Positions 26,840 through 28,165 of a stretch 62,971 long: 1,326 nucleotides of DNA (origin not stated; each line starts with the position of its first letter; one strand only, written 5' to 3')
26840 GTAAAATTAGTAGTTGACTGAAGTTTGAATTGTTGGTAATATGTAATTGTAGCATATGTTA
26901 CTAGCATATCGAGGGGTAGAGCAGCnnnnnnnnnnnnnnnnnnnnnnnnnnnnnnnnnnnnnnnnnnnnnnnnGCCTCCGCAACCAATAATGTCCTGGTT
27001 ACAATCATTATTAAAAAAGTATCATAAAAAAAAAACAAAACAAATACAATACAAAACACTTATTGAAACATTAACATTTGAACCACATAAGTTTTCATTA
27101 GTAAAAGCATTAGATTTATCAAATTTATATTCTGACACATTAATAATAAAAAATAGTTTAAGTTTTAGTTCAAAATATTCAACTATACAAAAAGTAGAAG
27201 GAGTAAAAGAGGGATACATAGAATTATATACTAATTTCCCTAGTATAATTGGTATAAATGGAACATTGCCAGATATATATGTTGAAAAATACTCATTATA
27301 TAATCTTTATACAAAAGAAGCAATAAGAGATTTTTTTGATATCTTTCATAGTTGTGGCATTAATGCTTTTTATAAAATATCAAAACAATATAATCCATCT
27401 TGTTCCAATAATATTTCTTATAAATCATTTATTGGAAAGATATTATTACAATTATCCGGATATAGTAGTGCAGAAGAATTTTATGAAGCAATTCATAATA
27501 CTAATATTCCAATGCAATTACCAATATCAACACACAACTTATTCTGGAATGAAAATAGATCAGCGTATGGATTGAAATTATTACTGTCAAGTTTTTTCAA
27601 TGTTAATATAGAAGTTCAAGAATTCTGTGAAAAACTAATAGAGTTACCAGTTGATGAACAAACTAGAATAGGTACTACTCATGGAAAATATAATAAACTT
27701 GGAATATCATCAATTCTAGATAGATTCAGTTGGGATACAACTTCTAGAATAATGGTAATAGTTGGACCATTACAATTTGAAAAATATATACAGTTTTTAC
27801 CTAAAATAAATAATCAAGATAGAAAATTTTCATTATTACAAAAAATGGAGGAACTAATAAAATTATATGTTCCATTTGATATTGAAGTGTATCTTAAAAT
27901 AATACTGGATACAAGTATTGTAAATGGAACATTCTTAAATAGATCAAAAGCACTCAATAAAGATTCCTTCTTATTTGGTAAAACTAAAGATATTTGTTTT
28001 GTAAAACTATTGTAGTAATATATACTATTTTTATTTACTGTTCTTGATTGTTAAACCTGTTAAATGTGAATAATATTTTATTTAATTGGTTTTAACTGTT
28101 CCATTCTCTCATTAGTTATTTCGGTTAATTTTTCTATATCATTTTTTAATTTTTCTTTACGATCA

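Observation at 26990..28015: Stand-alone TssG-like T6SS baseplate gene abutting tRNA-fMet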

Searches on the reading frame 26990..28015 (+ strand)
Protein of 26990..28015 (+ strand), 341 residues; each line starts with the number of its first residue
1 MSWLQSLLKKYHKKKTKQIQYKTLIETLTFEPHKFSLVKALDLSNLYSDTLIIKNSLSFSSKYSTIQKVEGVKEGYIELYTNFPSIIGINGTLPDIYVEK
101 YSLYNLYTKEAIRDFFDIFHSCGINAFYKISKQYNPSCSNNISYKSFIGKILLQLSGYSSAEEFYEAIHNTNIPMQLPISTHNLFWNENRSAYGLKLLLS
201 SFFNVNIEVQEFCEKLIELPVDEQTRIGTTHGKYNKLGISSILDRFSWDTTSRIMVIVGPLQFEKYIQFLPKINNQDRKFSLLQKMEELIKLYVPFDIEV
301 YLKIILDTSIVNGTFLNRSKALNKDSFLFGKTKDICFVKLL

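Call 4: search_protein_families(library=pfam, proteins=[window:26990-28015:+], max_evalue=1)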
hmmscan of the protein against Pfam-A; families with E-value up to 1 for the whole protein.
window:26990-28015:+ (341 aa): 2 families
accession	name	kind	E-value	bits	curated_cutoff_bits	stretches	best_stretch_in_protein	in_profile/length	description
PF06996.16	T6SS_TssG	-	7.6e-37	127.6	24.6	1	34-321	4-296/304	Type VI secretion, TssG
PF06888.18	Put_Phosphatase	-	0.013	15.4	27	1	2-93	44-132/234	Putative Phosphatase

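Call 5: search_protein_families(library=ncbifam, proteins=[window:26990-28015:+], max_evalue=1)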
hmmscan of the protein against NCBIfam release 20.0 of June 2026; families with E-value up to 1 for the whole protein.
window:26990-28015:+ (341 aa): 1 family
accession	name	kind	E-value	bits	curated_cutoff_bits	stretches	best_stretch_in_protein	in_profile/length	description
TIGR03347.1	VI_chp_1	equivalog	7.5e-35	120.5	143.3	1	49-328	33-299/300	type VI secretion system baseplate subunit TssG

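Call 10: find_homologous_proteins(query=window:26990-28015:+)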
Query window:26990-28015:+ (341 aa): 16 proteins with E <= 0.001 among 1517 candidates.
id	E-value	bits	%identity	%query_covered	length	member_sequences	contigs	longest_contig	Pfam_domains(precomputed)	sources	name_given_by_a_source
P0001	1.7e-221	752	100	100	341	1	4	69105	PF06996.17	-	-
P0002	1.8e-170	585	79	99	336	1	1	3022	PF06996.17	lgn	-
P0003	8.5e-169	579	79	99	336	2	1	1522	PF06996.17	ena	-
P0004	2.6e-166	571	74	100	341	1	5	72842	PF06996.17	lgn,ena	-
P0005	1.9e-165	568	77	100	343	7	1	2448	PF06996.17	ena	-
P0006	2.0e-164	565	74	99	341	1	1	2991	PF06996.17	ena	-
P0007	7.5e-164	563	74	100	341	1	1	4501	PF06996.17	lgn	-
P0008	7.7e-164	563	74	99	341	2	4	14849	PF06996.17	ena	-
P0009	1.1e-162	559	73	99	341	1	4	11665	PF06996.17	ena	-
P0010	1.4e-161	555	75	99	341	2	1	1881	PF06996.17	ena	-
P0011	3.2e-159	548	72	99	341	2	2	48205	PF06996.17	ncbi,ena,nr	ncbi:MAG: type VI secretion system baseplate subunit TssG [Alphaproteobacteria bacterium]|nr:type VI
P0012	2.9e-147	508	67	98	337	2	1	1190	PF06996.17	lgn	-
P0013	2.7e-101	357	54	89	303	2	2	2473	PF06996.17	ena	-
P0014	1.3e-90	322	48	97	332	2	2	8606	PF06996.17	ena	-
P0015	3.7e-86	307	49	91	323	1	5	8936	PF06996.17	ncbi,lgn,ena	-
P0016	5.3e-58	215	40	92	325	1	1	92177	PF06996.17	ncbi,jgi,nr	ncbi:MAG: type VI secretion system baseplate subunit TssG [Holosporales bacterium]|jgi:predicted com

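Call 11: find_encoding_contigs(protein=window:26990-28015:+, flank=10000, max_places=6)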
Protein window:26990-28015:+ (341 aa): 6 contigs read that carry it; 4 places shown.
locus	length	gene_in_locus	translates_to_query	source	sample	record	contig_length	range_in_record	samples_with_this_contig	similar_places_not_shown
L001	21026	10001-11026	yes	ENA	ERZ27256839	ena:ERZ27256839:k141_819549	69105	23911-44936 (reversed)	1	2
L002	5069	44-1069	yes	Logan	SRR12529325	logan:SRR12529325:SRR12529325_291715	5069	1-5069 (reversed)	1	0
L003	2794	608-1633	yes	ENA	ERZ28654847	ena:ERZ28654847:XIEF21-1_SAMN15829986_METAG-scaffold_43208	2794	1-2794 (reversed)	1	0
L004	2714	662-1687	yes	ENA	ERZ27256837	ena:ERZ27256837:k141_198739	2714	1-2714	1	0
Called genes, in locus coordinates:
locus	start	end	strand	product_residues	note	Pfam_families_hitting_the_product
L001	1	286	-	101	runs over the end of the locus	PF00276:Ribosomal_L23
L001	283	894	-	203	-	PF00573:Ribosomal_L4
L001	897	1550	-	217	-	PF00297:Ribosomal_L3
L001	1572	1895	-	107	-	PF00338:Ribosomal_S10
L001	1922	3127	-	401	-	PF00009:GTP_EFTU, PF03144:GTP_EFTU_D2, PF03143:GTP_EFTU_D3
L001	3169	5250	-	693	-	PF00009:GTP_EFTU, PF03144:GTP_EFTU_D2, PF22042:EF-G_D2, PF14492:EFG_III, PF16658:RF3_C (faint), PF03764:EFG_IV, PF00679:EFG_C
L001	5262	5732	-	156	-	PF00177:Ribosomal_S7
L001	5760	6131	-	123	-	PF00164:Ribosom_S12_S23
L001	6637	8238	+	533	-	PF00263:Secretin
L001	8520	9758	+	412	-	-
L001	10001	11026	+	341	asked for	PF06996:T6SS_TssG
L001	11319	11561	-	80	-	-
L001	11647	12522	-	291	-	-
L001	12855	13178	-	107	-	-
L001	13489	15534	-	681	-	PF01138:RNase_PH, PF03725:RNase_PH_C (weak), PF03726:PNPase, PF01138:RNase_PH, PF00013:KH_1 (weak), PF00575:S1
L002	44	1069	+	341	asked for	PF06996:T6SS_TssG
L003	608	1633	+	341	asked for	PF06996:T6SS_TssG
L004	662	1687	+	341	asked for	PF06996:T6SS_TssG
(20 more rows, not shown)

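Call 12: find_encoding_contigs(protein=P0016, flank=10000, max_places=3)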
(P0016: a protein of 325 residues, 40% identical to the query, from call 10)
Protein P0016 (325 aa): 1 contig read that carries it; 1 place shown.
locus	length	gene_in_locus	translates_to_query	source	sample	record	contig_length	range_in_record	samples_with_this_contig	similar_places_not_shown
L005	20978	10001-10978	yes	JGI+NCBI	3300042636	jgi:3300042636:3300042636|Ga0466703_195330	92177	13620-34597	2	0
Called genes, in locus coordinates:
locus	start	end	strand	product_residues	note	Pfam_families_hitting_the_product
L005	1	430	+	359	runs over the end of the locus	PF00342:PGI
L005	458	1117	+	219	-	-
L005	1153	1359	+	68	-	-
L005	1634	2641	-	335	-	PF02606:LpxK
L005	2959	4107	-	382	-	PF13365:Trypsin_2 (weak), PF00595:PDZ (weak), PF13180:PDZ_2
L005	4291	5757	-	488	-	PF05943:VipB, PF18945:VipB_2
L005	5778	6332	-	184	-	PF05591:T6SS_VipA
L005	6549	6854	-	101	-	-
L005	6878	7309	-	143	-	-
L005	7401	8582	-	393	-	-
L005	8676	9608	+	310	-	PF02401:LYTB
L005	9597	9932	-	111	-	-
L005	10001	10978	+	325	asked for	PF06996:T6SS_TssG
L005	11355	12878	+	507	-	PF00133:tRNA-synt_1, PF01406:tRNA-synt_1e, PF09334:tRNA-synt_1g, PF00133:tRNA-synt_1, PF08264:Anticodon_1 (weak)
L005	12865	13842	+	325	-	PF01210:NAD_Gly3P_dh_N, PF07479:NAD_Gly3P_dh_C, PF20618:GPD_NAD_C_bact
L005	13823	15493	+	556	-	-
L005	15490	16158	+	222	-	PF00121:TIM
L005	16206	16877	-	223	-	PF04055:Radical_SAM, PF13353:Fer4_12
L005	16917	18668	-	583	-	PF07973:tRNA_SAD, PF00587:tRNA-synt_2b, PF03129:HGTP_anticodon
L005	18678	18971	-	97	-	PF02686:GatC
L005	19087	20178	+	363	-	PF00365:PFK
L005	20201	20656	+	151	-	PF06347:SH3_4, PF08239:SH3_3 (weak)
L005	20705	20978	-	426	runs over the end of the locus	PF01409:tRNA-synt_2d (faint), PF13393:tRNA-synt_His, PF00587:tRNA-synt_2b, PF03129:HGTP_anticodon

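Call 13: find_encoding_contigs(protein=P0011, flank=10000, max_places=3)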
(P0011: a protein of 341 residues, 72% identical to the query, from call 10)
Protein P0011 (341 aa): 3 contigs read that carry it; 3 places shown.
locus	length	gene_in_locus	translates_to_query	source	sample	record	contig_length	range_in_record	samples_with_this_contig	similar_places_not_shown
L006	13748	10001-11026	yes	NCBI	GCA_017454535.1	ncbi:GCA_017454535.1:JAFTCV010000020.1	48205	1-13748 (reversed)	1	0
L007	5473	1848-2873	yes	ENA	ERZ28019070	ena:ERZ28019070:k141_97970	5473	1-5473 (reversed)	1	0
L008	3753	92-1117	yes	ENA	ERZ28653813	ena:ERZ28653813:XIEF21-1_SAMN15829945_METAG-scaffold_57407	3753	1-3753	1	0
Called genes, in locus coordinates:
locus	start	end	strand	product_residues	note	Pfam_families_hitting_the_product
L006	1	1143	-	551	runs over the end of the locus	-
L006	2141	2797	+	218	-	-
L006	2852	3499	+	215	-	PF01148:CTP_transf_1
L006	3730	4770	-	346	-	PF21016:RlmN_N, PF04055:Radical_SAM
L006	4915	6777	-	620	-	-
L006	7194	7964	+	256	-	PF00483:NTP_transferase, PF12804:NTP_transf_3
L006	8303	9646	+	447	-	-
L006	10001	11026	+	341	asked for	PF06996:T6SS_TssG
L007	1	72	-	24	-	?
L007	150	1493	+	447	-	-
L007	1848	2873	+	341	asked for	PF06996:T6SS_TssG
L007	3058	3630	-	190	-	PF00230:MIP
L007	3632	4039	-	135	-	PF02782:FGGY_C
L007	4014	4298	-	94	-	PF02782:FGGY_C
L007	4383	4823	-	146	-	PF00370:FGGY_N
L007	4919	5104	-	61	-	PF00370:FGGY_N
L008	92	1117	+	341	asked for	PF06996:T6SS_TssG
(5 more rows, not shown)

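Call 14: find_encoding_contigs(protein=P0015, flank=10000, max_places=3)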
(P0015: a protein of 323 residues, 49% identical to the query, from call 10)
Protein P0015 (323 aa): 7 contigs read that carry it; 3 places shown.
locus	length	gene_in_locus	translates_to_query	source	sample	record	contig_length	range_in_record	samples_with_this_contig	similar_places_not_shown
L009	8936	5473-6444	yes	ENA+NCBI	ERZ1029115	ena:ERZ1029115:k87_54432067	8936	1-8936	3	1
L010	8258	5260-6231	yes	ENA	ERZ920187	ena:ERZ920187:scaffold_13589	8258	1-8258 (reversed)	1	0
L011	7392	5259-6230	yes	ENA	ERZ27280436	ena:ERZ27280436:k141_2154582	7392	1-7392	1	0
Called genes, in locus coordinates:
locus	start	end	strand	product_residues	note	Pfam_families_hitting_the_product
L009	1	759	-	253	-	?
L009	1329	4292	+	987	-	-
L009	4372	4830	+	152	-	PF00588:SpoU_methylase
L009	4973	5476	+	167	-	PF00293:NUDIX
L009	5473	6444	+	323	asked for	PF06996:T6SS_TssG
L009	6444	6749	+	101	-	-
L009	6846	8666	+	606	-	PF00009:GTP_EFTU, PF22042:EF-G_D2, PF03144:GTP_EFTU_D2, PF00679:EFG_C, PF21018:BipA_C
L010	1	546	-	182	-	?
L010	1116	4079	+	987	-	-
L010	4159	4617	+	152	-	PF00588:SpoU_methylase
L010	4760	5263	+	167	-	PF00293:NUDIX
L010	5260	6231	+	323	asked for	PF06996:T6SS_TssG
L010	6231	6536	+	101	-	-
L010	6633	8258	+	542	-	?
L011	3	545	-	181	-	?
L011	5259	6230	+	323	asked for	PF06996:T6SS_TssG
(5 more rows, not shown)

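Call 22: search_protein_families(library=pfam, proteins=[L005:6549-6854:-, L005:6878-7309:-, L005:7401-8582:-, L005:9597-9932:-, L005:13823-15493:+, L009:1329-4292:+, L009:6444-6749:+, L006:4915-6777:-, L006:8303-9646:+], max_evalue=1)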
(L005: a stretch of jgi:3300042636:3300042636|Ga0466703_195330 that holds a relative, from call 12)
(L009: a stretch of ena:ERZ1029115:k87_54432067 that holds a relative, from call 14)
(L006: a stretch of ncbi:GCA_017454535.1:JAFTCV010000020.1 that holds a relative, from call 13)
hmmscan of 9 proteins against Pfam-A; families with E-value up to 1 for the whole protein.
L005:6549-6854:- (101 aa): 2 families
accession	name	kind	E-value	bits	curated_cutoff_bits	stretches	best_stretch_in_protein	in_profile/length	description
PF07076.17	DUF1344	-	0.0036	17.5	23.1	1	70-95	7-32/60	Protein of unknown function (DUF1344)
PF18340.7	TraI_2B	-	0.069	13.5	26.7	1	64-87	31-56/79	DNA relaxase TraI 2B/2B-like domain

L005:6878-7309:- (143 aa): 3 families
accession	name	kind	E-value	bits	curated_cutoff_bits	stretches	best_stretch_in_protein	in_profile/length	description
PF24276.1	DUF7469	-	0.027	14.4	27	1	45-111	118-182/220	Family of unknown function (DUF7469)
PF18223.6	PilJ_C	-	0.032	15.1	26.7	1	43-102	4-64/95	Pili PilJ C-terminal domain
PF11050.13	Viral_env_E26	-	0.095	12.5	25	1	6-61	48-103/225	Virus envelope protein E26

L005:7401-8582:- (393 aa): 0 families

L005:9597-9932:- (111 aa): 0 families

L005:13823-15493:+ (556 aa): 1 family
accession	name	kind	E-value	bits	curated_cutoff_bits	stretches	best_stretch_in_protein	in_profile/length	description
PF03909.22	BSD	-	0.41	11.1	24.6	0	358-379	20-41/58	BSD domain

L009:1329-4292:+ (987 aa): 1 family
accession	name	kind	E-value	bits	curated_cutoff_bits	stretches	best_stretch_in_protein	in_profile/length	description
PF23321.1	R1_ABCA1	-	0.05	14.1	27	1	380-408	16-44/75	ABCA1-like, C-terminal R1 regulatory domain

L009:6444-6749:+ (101 aa): 0 families

L006:4915-6777:- (620 aa): 0 families

L006:8303-9646:+ (447 aa): 1 family
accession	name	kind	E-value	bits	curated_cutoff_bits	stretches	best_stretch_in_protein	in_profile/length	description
PF14733.11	ACDC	-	0.71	10.6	22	1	287-341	15-52/91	AP2-coincident C-terminal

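Call 24: find_homologous_proteins(query=L005:4291-5757:-, max_evalue=1e-30)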
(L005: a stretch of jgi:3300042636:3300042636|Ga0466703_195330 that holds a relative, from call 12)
Query L005:4291-5757:- (488 aa): 8000 proteins with E <= 1e-30 among 8000 candidates; the best 120 are listed.
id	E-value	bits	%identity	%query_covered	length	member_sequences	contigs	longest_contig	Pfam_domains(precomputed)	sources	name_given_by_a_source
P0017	0.0e+0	1106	100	100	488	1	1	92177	PF18945.6,PF05943.18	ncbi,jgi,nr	ncbi:MAG: type VI secretion system contractile sheath large subunit [Holosporales bacterium]|jgi:typ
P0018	2.7e-286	968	85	100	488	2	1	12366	PF18945.6,PF05943.18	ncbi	-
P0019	8.2e-285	963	84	100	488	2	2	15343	PF18945.6,PF05943.18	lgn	-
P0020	3.5e-282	954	83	98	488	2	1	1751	PF18945.6,PF05943.18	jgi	jgi:type VI secretion system protein ImpC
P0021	7.9e-282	953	83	100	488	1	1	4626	PF18945.6,PF05943.18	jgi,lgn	jgi:type VI secretion system protein ImpC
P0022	1.3e-279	946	82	100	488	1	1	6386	PF18945.6,PF05943.18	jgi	jgi:type VI secretion system protein ImpC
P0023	3.1e-278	941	81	100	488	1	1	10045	PF18945.6,PF05943.18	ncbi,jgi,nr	ncbi:MAG: type VI secretion system contractile sheath large subunit [Holosporales bacterium]|jgi:typ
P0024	4.1e-277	938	83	100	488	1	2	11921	PF18945.6,PF05943.18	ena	-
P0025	7.1e-275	930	81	100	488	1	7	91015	PF18945.6,PF05943.18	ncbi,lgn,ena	-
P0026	3.2e-272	922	80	100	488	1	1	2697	PF18945.6,PF05943.18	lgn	-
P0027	5.4e-272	921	80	100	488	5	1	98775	PF18945.6,PF05943.18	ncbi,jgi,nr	ncbi:MAG: type VI secretion system contractile sheath large subunit [Holosporales bacterium]|jgi:typ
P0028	7.1e-272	921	80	100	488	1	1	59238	PF18945.6,PF05943.18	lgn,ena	-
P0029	9.7e-272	920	80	100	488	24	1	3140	PF18945.6,PF05943.18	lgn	-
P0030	1.4e-270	916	80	100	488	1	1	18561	PF18945.6,PF05943.18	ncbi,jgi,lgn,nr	ncbi:MAG: type VI secretion system contractile sheath large subunit [Holosporales bacterium]|jgi:typ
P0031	1.6e-270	916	80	100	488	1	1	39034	PF18945.6,PF05943.18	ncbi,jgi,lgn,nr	ncbi:MAG: type VI secretion system contractile sheath large subunit [Holosporales bacterium]|jgi:typ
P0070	6.7e-244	828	71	99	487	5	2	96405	PF18945.6,PF05943.18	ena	-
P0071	4.5e-243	826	72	99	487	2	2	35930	PF18945.6,PF05943.18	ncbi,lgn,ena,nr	ncbi:MAG: type VI secretion system contractile sheath large subunit [Alphaproteobacteria bacterium]|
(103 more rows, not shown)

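Call 27: find_encoding_contigs(protein=P0071, flank=10000, max_places=4)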
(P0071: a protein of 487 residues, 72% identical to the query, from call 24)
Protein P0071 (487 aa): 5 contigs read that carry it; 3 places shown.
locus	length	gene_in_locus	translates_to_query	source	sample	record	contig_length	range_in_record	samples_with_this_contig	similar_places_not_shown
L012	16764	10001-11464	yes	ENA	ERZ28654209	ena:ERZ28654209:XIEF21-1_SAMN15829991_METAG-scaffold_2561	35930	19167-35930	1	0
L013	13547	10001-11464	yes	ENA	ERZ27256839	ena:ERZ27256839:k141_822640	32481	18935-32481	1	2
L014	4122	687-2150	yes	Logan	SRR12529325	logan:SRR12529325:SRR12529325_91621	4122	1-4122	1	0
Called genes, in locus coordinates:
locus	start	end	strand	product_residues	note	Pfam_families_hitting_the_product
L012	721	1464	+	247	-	-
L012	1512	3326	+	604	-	-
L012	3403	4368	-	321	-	-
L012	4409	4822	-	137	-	PF02472:ExbD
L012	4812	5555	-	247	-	PF01618:MotA_ExbB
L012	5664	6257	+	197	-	PF03938:OmpH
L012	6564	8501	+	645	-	PF13623:SurA_N_2, PF13624:SurA_N_3, PF13145:Rotamase_2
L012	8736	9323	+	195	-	PF02660:G3P_acyltransf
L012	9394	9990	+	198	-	PF05591:T6SS_VipA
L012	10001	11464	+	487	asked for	PF05943:VipB, PF18945:VipB_2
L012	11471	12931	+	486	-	PF13180:PDZ_2 (weak)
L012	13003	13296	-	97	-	-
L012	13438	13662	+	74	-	PF13476:AAA_23 (weak), PF00005:ABC_tran (weak)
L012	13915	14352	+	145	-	PF00436:SSB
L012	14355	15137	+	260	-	PF01113:DapB_N, PF05173:DapB_C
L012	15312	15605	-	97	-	-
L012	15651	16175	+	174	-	PF00005:ABC_tran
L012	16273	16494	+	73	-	PF12848:ABC_tran_Xtn (weak)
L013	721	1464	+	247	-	-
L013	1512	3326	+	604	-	-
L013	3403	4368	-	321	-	-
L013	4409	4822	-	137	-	PF02472:ExbD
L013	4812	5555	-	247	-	PF01618:MotA_ExbB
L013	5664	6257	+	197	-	PF03938:OmpH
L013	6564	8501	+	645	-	PF13623:SurA_N_2, PF13624:SurA_N_3, PF13145:Rotamase_2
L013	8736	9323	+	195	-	PF02660:G3P_acyltransf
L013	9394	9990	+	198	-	PF05591:T6SS_VipA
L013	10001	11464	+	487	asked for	PF05943:VipB, PF18945:VipB_2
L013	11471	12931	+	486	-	PF13180:PDZ_2 (weak)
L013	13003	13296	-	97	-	-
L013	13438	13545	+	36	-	?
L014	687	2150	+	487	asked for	PF05943:VipB, PF18945:VipB_2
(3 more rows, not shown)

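Call 28: find_encoding_contigs(protein=P0070, flank=10000, max_places=4)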
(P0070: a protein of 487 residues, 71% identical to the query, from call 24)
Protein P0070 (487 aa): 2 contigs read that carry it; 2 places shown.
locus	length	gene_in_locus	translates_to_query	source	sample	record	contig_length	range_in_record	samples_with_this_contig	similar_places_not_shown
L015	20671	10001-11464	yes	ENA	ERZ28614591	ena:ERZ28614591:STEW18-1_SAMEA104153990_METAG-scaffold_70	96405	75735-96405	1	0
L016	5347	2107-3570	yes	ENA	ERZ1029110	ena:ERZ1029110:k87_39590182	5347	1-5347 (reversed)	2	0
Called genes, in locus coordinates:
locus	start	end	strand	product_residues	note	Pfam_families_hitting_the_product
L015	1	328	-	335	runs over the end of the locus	-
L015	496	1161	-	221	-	-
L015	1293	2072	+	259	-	PF02673:BacA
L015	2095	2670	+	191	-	PF08238:Sel1 (faint)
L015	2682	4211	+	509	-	PF20154:LNT_N, PF00795:CN_hydrolase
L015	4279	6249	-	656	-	PF16177:ACAS_N, PF00501:AMP-binding, PF13193:AMP-binding_C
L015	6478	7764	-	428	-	PF01225:Mur_ligase (weak), PF08245:Mur_ligase_M, PF02875:Mur_ligase_C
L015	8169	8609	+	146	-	-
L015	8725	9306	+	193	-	PF02660:G3P_acyltransf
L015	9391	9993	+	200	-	PF05591:T6SS_VipA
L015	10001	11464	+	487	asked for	PF05943:VipB, PF18945:VipB_2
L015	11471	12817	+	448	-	PF17820:PDZ_6 (faint)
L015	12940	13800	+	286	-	PF02091:tRNA-synt_2e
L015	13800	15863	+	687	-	PF02092:tRNA_synt_2f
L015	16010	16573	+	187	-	-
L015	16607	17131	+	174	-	-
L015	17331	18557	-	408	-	PF00579:tRNA-synt_1b, PF01479:S4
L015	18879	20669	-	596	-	?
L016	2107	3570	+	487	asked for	PF05943:VipB, PF18945:VipB_2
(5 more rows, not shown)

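Call 31: find_related_loci(query=A1, collection=genome_contigs, flank=10000)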
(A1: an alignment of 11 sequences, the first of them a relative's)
Query A1 (341 aa) in genome_contigs; peptide patterns used: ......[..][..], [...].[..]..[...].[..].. (x = any residue, [..] = any of these).
340 stretches matched a pattern; 8 encode a relative of the query (tblastn E <= 1e-3); 8 distinct loci.
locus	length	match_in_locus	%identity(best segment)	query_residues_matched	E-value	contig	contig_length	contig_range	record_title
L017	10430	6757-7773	73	1-339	1e-169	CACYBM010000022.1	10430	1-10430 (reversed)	MAG: uncultured proteobacterium isolate RUG11792 genome assembly, contig: RUG11792_asm_22, whole genome shotgun sequence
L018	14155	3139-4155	75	1-339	4e-164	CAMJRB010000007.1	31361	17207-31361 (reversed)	MAG: uncultured Holosporaceae bacterium isolate SRR12081295_bin.30_metaWRAP_v1.3_MAG genome assembly, contig: ERZ1228976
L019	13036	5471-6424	50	23-341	7e-99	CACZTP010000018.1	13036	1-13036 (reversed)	MAG: uncultured proteobacterium isolate RUG12940 genome assembly, contig: RUG12940_asm_18, whole genome shotgun sequence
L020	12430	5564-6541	47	15-341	5e-97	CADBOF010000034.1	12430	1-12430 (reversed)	MAG: uncultured proteobacterium isolate RUG14152 genome assembly, contig: RUG14152_asm_34, whole genome shotgun sequence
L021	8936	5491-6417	49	24-333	2e-92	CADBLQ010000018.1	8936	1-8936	MAG: uncultured proteobacterium isolate RUG14087 genome assembly, contig: RUG14087_asm_18, whole genome shotgun sequence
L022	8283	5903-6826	44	24-331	5e-75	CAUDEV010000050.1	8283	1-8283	MAG TPA_asm: uncultured Alphaproteobacteria bacterium isolate ERR9578205_bin.41_MetaWRAP_v1.3_MAG genome assembly, conti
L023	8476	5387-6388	36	6-330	6e-62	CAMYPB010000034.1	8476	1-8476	MAG TPA_asm: uncultured Holosporaceae bacterium isolate SRR17635654_bin.3_metaWRAP_v1.3_MAG genome assembly, contig: ERZ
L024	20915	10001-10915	41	23-330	3e-65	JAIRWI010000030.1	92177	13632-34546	MAG: Holosporales bacterium isolate Gsp477_bin1 k119_6255814, whole genome shotgun sequence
